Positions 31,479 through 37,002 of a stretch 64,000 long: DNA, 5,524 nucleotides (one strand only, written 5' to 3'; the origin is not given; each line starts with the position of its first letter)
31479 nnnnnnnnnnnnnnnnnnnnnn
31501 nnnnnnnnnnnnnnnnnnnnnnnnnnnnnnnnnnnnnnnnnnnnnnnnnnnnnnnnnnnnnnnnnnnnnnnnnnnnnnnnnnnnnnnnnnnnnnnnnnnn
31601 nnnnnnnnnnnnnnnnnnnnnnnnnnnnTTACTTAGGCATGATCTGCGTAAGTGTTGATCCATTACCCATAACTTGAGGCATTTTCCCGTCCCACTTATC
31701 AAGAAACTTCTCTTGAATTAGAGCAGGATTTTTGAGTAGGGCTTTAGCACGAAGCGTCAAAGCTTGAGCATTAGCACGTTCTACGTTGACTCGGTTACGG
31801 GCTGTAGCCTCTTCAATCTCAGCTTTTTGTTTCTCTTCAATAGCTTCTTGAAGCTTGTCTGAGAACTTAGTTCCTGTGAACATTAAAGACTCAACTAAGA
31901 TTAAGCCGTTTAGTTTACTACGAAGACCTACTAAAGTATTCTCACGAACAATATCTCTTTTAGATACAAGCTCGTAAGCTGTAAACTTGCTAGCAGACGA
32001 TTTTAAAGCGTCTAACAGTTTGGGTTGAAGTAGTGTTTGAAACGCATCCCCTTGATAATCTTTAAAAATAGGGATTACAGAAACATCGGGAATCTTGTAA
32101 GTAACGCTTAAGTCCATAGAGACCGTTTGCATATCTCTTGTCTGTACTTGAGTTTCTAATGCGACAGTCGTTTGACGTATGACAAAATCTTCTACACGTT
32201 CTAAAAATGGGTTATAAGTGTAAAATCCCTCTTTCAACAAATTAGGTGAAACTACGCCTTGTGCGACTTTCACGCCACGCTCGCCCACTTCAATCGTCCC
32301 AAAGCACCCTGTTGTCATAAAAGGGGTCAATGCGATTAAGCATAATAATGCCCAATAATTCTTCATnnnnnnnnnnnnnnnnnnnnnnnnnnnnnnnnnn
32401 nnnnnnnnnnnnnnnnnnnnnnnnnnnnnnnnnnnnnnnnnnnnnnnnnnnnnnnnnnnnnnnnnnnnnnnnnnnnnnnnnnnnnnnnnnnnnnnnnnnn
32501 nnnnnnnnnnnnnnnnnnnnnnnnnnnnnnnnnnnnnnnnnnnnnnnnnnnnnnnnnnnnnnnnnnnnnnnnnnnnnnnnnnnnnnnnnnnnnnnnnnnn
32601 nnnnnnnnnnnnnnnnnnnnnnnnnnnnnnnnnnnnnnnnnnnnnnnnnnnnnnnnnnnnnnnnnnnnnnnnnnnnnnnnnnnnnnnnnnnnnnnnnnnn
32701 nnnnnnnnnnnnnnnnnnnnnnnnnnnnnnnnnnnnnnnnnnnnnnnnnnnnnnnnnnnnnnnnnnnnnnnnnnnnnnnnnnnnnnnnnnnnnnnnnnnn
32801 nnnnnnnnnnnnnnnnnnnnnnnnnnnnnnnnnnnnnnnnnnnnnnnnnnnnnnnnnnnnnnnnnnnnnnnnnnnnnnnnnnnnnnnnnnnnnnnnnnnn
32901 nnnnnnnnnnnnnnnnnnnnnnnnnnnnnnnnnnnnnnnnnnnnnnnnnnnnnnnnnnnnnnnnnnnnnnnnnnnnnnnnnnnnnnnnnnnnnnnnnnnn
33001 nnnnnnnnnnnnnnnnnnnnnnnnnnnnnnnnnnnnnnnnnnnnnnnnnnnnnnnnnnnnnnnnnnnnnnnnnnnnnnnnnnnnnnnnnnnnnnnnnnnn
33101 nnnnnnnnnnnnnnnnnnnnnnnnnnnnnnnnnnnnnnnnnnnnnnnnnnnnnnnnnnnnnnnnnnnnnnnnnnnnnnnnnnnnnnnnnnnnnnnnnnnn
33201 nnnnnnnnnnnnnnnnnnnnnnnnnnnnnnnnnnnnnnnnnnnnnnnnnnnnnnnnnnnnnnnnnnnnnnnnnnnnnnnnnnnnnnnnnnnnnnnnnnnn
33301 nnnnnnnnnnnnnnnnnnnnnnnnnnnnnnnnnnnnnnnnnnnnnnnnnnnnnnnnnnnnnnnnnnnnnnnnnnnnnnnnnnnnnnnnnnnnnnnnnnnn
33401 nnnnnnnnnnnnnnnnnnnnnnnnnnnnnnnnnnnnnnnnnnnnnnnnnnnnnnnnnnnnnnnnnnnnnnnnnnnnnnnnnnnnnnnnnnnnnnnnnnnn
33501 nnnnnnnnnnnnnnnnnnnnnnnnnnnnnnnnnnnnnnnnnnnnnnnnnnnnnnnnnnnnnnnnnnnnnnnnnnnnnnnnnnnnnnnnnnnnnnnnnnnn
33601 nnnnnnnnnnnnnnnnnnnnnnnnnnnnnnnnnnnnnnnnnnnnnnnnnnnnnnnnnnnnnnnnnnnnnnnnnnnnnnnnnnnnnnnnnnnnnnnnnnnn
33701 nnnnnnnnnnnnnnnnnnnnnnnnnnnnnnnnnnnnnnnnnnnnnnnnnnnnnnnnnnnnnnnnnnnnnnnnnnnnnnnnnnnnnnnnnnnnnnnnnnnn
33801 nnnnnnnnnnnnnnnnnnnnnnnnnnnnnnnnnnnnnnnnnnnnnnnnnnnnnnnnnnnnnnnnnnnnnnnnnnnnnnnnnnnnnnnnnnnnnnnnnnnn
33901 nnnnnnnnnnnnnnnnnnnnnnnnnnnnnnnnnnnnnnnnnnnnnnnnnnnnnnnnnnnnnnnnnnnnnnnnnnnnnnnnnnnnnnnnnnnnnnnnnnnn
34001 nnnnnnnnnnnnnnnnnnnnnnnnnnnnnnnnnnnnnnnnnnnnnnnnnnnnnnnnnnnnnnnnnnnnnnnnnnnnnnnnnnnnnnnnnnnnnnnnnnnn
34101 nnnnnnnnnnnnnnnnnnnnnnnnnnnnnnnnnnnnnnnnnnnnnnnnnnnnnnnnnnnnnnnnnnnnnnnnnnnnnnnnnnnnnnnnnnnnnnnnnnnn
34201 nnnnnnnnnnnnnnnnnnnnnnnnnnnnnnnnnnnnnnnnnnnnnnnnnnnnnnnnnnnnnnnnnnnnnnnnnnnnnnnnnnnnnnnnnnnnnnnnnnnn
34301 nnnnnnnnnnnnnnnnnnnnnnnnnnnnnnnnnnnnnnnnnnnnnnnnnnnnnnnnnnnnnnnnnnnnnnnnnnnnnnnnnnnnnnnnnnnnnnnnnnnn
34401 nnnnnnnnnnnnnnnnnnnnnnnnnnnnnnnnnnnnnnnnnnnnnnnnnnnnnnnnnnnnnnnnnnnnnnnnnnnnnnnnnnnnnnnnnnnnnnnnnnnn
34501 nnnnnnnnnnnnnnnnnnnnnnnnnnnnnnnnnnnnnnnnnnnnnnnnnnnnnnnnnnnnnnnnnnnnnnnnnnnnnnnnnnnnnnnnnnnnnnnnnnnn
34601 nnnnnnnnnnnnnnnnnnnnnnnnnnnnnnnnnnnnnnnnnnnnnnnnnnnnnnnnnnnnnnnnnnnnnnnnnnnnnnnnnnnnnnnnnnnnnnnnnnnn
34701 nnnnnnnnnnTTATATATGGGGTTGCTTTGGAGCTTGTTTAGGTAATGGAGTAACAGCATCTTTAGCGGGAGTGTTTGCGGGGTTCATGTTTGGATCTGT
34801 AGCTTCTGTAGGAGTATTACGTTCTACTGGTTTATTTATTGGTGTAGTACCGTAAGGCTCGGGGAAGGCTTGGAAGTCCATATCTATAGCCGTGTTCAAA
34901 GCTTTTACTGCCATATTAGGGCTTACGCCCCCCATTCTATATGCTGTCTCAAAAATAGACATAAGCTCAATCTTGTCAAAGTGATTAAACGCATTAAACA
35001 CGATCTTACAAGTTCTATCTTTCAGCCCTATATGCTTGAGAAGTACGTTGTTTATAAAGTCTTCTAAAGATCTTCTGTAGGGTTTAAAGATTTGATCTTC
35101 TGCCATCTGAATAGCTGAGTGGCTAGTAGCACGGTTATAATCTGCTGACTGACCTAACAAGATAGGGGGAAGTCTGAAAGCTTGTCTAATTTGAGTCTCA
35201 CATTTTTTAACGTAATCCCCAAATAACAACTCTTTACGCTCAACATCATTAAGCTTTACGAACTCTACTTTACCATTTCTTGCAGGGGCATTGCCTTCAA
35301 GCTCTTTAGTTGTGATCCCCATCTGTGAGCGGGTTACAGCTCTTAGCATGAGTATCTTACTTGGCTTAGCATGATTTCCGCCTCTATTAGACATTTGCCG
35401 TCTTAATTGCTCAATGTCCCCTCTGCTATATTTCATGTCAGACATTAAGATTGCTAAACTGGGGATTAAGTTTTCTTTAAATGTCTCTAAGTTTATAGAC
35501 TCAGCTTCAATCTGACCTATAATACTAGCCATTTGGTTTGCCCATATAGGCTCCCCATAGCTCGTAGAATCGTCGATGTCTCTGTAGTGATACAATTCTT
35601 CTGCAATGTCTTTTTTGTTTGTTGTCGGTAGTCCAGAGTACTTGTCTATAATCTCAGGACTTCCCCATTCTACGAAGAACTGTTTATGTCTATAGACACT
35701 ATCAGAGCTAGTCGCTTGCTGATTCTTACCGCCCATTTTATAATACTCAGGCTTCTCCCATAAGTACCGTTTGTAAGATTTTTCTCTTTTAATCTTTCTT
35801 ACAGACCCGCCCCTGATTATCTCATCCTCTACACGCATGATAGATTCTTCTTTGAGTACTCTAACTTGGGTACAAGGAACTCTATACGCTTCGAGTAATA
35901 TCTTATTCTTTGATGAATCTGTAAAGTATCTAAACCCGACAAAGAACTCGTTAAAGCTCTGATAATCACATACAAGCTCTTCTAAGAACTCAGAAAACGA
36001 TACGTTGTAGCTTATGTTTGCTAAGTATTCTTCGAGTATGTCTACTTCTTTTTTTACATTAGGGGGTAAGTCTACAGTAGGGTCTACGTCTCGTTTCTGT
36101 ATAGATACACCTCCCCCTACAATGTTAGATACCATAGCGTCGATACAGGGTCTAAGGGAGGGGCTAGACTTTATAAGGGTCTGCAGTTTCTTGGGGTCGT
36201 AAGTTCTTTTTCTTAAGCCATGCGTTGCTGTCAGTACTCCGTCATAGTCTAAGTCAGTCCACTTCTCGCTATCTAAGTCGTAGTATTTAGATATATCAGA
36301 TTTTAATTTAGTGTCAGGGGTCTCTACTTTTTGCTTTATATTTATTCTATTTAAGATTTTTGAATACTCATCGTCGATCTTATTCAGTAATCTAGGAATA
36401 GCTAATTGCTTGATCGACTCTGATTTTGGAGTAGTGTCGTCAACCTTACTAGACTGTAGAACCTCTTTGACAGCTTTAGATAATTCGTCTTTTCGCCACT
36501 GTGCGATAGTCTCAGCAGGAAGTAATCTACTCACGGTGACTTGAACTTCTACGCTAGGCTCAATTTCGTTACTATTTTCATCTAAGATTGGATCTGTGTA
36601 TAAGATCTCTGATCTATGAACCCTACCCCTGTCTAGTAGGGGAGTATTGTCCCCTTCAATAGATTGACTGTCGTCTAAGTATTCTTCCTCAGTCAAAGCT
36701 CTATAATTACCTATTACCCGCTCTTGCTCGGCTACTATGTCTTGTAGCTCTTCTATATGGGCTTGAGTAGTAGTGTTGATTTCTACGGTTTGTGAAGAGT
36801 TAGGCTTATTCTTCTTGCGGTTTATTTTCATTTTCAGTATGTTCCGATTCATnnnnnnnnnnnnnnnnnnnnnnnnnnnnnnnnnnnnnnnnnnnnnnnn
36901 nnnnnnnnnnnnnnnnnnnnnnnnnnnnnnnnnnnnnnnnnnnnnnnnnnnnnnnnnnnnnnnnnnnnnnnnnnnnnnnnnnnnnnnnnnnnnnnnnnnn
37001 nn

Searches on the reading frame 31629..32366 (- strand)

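Call 63: search_protein_families(library=pfam, proteins=[window:31629-32366:-], max_evalue=0.01)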
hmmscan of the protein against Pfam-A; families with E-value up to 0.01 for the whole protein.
window:31629-32366:- (245 aa): 1 family
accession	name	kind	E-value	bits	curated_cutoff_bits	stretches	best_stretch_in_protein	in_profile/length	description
PF01145.31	Band_7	-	6.7e-26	91.8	23.6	1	24-200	2-174/176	SPFH domain / Band 7 family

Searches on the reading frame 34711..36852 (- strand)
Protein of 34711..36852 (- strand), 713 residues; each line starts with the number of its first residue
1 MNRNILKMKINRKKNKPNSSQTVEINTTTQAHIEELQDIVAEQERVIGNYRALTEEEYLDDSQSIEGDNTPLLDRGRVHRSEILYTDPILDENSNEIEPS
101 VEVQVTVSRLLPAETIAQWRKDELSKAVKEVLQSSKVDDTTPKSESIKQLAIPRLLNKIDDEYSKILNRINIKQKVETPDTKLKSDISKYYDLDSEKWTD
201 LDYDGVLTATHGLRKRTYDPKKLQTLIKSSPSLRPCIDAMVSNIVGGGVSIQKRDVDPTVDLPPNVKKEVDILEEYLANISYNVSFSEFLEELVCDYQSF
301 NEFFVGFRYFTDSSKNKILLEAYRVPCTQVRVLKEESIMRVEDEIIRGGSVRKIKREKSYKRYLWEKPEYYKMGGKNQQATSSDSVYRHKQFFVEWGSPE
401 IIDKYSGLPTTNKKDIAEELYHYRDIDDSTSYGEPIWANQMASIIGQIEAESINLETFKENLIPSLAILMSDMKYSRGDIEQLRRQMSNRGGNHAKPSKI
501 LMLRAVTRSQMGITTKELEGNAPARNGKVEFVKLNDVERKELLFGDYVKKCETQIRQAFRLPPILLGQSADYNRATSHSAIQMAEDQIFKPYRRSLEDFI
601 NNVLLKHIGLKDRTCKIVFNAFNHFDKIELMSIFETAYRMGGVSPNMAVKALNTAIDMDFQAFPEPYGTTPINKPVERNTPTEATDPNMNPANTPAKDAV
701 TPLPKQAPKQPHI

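Call 56: search_protein_families(library=phrogs, proteins=[window:34711-36852:-], max_evalue=0.00001)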
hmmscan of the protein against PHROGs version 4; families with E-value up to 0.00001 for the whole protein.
window:34711-36852:- (713 aa): 2 families
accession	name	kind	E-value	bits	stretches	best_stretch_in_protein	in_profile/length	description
phrog_12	-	head and packaging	8.2e-19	69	1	179-694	63-456/646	portal protein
phrog_2662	-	head and packaging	2.4e-08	34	0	417-691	188-441/717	portal protein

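Call 57: search_dna_similar(query=window:34711-36852:-, collection=phages, mode=protein, max_evalue=0.00001, max_rows=15)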
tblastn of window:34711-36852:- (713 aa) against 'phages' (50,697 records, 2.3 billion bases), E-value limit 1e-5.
Records with a match: 100; places in all: 100; records where one place covers at least 80% of the query: 0.
Best place of each record, by identity: <60% 100.
By first word of the organism name: Vibrio 33; Pseudomonas 12; Lactococcus 11; Clostridium 10; Bacteriophage 8; Bacillus 7; Rhizobium 6; Rhodobacter 5; Stenotrophomonas 4; Aeromonas 1; and 3 more.
By host as written in the record: - 14; Lactococcus lactis SMQ-86 10; Clostridium perfringens 7; Pseudomonas aeruginosa 5; Vibrio parahaemolyticus 5; Rhodobacter capsulatus YW1 5; Vibrio alginolyticus 4; Stenotrophomonas maltophilia 4; and 36 more.
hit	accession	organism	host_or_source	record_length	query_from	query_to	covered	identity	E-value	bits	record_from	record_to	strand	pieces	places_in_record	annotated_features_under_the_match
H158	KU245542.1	Pseudomonas phage SM1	Pseudomonas aeruginosa USM AR2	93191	189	685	70%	25.9%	4e-36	152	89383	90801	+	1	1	putative portal protein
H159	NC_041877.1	Pseudomonas phage SM1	Pseudomonas aeruginosa USM AR2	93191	189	685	70%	25.9%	4e-36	152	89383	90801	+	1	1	putative portal protein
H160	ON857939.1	Pseudomonas phage vB_PaeS_FBPa45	Pseudomonas sp.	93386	189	685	70%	25.9%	4e-36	152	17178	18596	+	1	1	hypothetical protein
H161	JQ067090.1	Pseudomonas phage PaMx31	Pseudomonas aeruginosa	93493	189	685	70%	25.9%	4e-36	152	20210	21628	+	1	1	record has no annotation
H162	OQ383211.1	Pseudomonas phage UF_RH6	Pseudomonas aeruginosa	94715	189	685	70%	25.9%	4e-36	152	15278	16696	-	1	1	recombination endonuclease subunit D12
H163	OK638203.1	Pseudomonas phage BHU-17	Pseudomonas aeruginosa MTCC 5928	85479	189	685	70%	25.9%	4e-36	152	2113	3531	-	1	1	record has no annotation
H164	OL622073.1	Pseudomonas phage Pa BHU-17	Pseudomonas aeruginosa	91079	189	685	70%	25.9%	4e-36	152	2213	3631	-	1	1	recombination endonuclease subunit D12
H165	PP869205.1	Pseudomonas phage PA_L9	Pseudomonas aeruginosa (clinical ...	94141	189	685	70%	25.9%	4e-36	152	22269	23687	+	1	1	PAL9_44: DNA replication protein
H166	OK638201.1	Pseudomonas phage BHU-1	Pseudomonas aeruginosa MTCC 5926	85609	189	685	70%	25.9%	5e-36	152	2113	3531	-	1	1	record has no annotation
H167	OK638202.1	Pseudomonas phage BHU-15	Pseudomonas aeruginosa MTCC 5927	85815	189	685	70%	25.9%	5e-36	152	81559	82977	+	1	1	record has no annotation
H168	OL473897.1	Pseudomonas phage Pa BHU-15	Pseudomonas aeruginosa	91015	189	685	70%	25.9%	5e-36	152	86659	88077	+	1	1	recombination endonuclease subunit D12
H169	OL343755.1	Pseudomonas phage BHU-1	Pseudomonas aeruginosa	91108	189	685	70%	25.9%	5e-36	152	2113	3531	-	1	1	recombination endonuclease subunit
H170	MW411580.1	Vibrio phage vB_VpaS_VP-RY-9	Vibrio parahaemolyticus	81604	218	713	70%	25.0%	3e-27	125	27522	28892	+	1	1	capsid portal protein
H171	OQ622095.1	Vibrio phage 13VO501A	Vibrio owensii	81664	218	713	70%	25.0%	3e-27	125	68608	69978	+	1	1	capsid portal protein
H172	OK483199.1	Vibrio phage vB_ValS_VA-RY-4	Vibrio alginolyticus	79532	218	699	68%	25.8%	5e-27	124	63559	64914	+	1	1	capsid portal protein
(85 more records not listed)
